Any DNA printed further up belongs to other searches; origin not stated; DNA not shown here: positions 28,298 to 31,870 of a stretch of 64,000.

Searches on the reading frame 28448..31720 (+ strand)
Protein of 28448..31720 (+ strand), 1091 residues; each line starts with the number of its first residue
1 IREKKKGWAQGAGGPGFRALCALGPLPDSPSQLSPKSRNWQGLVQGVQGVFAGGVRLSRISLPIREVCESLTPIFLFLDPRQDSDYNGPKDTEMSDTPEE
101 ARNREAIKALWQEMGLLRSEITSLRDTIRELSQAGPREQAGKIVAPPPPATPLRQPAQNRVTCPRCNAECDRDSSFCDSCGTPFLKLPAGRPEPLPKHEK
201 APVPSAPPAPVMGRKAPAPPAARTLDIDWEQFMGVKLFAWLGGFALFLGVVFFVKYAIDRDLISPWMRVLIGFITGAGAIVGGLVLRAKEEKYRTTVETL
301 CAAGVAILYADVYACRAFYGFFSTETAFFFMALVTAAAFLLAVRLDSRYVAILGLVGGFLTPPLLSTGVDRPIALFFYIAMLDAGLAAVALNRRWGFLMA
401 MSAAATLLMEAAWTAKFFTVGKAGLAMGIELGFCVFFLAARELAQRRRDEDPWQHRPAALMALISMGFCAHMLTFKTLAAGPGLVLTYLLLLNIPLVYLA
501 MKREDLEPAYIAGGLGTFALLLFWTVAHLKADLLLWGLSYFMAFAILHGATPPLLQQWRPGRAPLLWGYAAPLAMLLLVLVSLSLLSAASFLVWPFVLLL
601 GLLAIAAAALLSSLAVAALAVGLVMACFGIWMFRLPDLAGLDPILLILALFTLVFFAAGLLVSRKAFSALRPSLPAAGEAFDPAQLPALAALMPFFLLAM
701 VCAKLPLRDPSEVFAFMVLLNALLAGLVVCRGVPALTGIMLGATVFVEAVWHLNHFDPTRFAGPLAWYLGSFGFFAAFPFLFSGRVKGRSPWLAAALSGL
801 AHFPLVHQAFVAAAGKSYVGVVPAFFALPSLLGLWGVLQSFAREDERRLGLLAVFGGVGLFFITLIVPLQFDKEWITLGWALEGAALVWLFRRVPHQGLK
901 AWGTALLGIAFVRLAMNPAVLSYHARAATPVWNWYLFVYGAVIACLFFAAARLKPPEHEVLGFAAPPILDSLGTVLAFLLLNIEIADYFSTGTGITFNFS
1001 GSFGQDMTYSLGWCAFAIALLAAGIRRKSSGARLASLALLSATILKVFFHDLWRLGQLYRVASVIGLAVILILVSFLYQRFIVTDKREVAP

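Call 35: search_protein_families(library=pfam, proteins=[window:28448-31720:+], max_evalue=0.00001)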
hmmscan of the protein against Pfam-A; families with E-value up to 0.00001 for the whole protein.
window:28448-31720:+ (1091 aa): 1 family
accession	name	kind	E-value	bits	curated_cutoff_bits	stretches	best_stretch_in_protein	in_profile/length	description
PF10101.14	DUF2339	-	2.8e-83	281.3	33.6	3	236-676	3-407/659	Predicted membrane protein (DUF2339)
